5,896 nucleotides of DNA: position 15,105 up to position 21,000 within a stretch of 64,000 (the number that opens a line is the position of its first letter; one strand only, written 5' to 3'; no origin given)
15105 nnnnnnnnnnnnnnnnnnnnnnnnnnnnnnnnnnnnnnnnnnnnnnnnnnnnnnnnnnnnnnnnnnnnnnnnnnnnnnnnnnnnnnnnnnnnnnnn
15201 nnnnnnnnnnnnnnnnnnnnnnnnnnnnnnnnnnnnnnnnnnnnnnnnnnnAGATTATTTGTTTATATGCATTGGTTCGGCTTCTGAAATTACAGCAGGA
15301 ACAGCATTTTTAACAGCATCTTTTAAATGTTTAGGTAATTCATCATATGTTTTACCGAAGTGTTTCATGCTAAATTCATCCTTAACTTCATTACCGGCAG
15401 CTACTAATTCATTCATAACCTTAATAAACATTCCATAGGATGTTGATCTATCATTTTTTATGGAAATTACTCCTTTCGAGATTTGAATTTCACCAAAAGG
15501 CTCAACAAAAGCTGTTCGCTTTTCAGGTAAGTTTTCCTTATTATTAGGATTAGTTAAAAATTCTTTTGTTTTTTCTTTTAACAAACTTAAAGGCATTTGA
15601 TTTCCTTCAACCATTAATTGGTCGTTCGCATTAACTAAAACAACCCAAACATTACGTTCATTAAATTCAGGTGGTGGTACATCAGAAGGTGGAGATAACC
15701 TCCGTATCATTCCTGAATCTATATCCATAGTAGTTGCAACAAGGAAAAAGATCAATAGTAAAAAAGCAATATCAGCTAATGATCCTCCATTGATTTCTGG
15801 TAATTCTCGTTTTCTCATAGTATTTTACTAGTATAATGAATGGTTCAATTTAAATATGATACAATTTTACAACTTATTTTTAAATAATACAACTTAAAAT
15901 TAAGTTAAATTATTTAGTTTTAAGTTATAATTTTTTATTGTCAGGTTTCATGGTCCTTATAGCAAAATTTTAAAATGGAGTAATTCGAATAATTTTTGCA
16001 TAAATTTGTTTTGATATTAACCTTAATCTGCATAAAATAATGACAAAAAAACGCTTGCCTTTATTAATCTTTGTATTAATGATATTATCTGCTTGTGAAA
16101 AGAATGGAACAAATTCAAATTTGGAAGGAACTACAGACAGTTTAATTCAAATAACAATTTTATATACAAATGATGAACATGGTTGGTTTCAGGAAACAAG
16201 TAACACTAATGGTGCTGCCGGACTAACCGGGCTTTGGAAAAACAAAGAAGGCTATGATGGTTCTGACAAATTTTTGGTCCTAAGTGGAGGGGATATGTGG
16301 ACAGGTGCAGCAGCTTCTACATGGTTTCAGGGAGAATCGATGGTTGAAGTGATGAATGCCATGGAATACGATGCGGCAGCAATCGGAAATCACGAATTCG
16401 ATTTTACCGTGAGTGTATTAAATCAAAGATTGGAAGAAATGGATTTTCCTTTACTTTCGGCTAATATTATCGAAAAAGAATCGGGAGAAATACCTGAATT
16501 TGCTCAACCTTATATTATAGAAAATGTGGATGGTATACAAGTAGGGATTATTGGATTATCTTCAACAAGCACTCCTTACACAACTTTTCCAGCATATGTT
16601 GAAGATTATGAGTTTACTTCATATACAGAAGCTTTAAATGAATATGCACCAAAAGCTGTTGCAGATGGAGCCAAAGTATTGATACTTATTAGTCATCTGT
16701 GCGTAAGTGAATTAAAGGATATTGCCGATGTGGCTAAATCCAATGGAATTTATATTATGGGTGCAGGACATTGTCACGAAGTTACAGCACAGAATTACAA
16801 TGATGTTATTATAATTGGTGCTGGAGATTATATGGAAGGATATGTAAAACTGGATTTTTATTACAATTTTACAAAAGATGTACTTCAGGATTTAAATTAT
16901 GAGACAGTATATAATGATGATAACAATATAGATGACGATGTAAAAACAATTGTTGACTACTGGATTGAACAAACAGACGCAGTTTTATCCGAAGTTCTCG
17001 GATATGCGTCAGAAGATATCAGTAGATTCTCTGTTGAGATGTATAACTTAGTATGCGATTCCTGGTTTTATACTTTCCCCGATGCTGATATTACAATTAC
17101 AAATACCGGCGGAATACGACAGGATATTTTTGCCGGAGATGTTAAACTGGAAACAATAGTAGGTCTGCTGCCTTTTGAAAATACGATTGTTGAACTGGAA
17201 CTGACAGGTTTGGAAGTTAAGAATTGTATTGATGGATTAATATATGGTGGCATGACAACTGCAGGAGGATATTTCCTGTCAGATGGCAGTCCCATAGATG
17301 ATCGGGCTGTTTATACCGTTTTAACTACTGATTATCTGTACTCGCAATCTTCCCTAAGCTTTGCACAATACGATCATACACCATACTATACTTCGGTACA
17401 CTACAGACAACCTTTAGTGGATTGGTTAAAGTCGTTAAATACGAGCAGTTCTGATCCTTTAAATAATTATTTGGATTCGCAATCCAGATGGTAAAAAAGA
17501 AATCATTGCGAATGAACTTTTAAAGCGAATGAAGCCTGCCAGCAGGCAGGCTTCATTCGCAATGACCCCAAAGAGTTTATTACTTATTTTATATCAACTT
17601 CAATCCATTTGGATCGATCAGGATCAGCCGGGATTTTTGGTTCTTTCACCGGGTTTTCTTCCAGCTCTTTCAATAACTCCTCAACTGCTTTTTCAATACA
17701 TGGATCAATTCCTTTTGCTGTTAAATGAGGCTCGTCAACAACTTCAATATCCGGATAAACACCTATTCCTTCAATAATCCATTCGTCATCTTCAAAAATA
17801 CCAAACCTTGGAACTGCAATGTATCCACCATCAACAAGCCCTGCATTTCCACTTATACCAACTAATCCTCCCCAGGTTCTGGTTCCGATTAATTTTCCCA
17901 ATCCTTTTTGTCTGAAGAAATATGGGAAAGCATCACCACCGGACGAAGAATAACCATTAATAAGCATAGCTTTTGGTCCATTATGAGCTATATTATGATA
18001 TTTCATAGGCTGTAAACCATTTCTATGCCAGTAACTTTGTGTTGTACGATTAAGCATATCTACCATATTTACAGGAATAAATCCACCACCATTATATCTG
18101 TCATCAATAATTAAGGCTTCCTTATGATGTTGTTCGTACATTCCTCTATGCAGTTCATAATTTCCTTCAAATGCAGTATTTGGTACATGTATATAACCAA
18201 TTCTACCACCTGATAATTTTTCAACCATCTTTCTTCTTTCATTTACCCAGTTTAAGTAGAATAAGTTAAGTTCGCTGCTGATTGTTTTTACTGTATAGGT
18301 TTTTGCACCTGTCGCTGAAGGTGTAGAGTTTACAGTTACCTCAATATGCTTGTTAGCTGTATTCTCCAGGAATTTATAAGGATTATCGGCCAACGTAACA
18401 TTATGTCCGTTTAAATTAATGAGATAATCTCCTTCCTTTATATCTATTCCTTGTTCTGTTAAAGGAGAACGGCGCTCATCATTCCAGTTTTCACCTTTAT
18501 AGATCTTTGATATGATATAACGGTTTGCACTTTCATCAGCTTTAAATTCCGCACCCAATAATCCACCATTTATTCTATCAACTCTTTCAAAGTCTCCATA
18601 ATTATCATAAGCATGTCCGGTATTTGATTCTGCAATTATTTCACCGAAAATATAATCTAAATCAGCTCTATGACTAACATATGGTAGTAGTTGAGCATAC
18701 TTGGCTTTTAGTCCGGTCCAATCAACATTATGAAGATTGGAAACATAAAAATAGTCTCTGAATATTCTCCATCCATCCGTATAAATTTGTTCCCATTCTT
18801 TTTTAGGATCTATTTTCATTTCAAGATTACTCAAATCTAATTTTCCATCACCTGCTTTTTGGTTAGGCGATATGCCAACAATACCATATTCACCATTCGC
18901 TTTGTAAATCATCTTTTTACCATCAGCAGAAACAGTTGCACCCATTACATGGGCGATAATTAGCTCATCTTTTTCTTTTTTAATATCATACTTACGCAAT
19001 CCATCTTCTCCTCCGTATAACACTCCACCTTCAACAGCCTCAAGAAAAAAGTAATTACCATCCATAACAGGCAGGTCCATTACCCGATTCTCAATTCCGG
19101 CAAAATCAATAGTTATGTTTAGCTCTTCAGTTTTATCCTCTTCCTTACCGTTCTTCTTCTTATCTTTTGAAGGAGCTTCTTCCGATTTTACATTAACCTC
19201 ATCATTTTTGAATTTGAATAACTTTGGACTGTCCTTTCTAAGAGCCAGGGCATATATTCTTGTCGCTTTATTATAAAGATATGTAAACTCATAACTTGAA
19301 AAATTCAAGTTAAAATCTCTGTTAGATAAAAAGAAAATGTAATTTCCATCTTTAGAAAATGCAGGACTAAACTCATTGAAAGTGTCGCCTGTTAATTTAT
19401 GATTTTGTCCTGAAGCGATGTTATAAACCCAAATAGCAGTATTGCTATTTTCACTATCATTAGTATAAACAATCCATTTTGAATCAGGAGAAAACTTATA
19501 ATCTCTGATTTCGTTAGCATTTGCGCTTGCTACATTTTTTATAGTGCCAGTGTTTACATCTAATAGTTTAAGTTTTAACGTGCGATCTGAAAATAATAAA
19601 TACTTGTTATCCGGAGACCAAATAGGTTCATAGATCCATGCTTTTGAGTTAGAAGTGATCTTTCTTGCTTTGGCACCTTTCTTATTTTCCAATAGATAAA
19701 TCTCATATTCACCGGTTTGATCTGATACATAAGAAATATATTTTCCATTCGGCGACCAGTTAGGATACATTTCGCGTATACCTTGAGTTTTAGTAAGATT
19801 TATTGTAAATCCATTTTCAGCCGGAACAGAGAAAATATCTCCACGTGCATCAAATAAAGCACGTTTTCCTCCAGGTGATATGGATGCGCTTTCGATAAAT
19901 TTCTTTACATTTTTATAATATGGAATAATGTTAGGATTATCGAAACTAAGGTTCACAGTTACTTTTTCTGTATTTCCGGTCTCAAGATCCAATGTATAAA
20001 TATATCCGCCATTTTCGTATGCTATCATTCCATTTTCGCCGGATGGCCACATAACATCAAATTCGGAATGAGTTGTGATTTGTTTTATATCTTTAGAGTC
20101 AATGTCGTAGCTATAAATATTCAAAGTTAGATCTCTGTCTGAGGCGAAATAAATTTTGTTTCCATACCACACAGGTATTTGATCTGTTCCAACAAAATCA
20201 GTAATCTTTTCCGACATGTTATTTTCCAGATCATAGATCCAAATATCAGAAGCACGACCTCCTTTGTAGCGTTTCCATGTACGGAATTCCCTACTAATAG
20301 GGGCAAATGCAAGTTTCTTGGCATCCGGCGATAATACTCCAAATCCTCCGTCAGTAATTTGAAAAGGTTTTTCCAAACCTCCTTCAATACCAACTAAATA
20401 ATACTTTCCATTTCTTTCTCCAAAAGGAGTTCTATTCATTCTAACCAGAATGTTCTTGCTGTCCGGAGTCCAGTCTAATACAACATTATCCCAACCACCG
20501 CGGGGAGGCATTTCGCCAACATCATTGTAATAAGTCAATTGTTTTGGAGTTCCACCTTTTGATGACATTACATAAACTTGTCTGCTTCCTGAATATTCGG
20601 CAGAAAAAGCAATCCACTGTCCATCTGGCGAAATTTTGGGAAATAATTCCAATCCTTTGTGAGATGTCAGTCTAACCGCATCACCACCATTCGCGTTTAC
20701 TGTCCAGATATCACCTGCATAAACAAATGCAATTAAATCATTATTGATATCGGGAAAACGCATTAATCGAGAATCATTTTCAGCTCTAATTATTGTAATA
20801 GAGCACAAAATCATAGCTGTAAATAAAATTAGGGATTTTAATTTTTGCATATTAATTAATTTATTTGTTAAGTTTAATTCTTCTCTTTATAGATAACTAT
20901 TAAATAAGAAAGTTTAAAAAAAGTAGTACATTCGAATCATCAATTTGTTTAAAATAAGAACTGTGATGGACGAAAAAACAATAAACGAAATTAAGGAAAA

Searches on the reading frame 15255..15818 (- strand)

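Call 100: search_protein_families(library=pfam, proteins=[window:15255-15818:-], max_evalue=0.00001)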
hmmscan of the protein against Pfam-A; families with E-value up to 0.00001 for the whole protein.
window:15255-15818:- (187 aa): 1 family
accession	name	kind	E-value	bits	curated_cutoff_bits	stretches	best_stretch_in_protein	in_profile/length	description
PF02472.21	ExbD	-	1.1e-20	74.5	25.4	1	2-144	1-119/128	Biopolymer transport protein ExbD/TolR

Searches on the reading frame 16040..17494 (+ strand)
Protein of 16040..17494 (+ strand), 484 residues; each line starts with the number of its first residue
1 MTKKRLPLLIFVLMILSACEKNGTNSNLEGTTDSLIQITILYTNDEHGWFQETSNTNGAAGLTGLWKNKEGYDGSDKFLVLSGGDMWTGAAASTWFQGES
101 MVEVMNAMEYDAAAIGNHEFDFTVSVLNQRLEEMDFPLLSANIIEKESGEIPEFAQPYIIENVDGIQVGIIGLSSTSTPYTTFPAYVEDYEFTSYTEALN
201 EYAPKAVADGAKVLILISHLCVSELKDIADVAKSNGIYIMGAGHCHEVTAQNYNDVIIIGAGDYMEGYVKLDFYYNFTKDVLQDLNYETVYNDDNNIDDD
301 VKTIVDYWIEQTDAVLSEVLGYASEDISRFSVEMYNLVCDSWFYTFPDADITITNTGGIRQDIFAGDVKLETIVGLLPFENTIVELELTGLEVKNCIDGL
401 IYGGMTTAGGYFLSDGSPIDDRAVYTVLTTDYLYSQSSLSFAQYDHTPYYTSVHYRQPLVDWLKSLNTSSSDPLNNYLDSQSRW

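Call 99: search_protein_families(library=pfam, proteins=[window:16040-17494:+], max_evalue=0.00001)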
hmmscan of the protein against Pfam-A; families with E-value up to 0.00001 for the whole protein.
window:16040-17494:+ (484 aa): 1 family
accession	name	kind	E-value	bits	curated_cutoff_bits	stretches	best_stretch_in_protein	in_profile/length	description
PF02872.23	5_nucleotid_C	-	1e-16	61.9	23.6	1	333-399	23-88/158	5'-nucleotidase, C-terminal domain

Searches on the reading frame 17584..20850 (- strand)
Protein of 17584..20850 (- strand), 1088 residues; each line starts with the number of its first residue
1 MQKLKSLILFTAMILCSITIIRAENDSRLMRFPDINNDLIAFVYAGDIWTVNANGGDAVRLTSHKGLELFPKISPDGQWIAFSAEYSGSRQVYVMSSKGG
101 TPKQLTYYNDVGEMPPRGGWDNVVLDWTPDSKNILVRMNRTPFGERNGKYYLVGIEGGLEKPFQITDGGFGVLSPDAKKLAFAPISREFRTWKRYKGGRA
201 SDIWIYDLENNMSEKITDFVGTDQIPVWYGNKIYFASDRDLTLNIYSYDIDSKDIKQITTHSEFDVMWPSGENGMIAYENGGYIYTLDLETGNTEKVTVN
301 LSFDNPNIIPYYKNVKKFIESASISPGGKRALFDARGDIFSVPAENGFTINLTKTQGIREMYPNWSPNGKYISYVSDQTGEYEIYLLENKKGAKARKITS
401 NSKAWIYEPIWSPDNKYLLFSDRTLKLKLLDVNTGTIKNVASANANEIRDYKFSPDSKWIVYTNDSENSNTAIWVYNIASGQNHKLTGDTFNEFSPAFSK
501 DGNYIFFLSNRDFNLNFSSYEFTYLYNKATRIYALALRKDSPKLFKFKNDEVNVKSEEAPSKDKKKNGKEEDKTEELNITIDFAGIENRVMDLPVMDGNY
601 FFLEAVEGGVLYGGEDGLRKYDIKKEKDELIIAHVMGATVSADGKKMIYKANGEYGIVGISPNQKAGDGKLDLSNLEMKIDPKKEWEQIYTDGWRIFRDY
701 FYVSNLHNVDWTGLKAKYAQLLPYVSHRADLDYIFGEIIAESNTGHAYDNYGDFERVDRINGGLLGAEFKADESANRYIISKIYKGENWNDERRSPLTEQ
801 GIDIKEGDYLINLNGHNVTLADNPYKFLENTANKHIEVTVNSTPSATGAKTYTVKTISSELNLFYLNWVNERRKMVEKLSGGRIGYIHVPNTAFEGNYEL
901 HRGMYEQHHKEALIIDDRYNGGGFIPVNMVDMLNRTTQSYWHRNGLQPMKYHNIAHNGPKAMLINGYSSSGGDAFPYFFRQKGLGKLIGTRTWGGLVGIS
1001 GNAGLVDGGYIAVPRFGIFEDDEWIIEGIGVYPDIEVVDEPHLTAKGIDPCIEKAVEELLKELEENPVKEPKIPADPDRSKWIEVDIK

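Call 99: search_protein_families(library=pfam, proteins=[window:17584-20850:-], max_evalue=0.00001)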
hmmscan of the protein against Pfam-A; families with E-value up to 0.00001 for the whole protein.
window:17584-20850:- (1088 aa): 6 families
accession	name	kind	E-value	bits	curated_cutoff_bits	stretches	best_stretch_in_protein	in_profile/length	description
PF07676.18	PD40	-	7.7e-35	118.5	20.9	1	352-385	4-37/38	WD40-like Beta Propeller Repeat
PF14685.13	PDZ_Tricorn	-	1.7e-23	82.8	25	1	763-849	1-83/88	Tricorn protease PDZ domain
PF14684.11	Tricorn_C1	-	7.9e-20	71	24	1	682-740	1-59/59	Tricorn protease C1 domain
PF03572.23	Peptidase_S41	-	1.4e-19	70.7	24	1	883-1037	1-165/165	Peptidase family S41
PF00930.27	DPPIV_N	-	1.4e-11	44.1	22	0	349-420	35-117/354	Dipeptidyl peptidase IV (DPP IV) N-terminal region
PF25174.1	Beta-prop_THOC3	-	1.1e-09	38.1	305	1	383-505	70-186/272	THOC3 beta-propeller domain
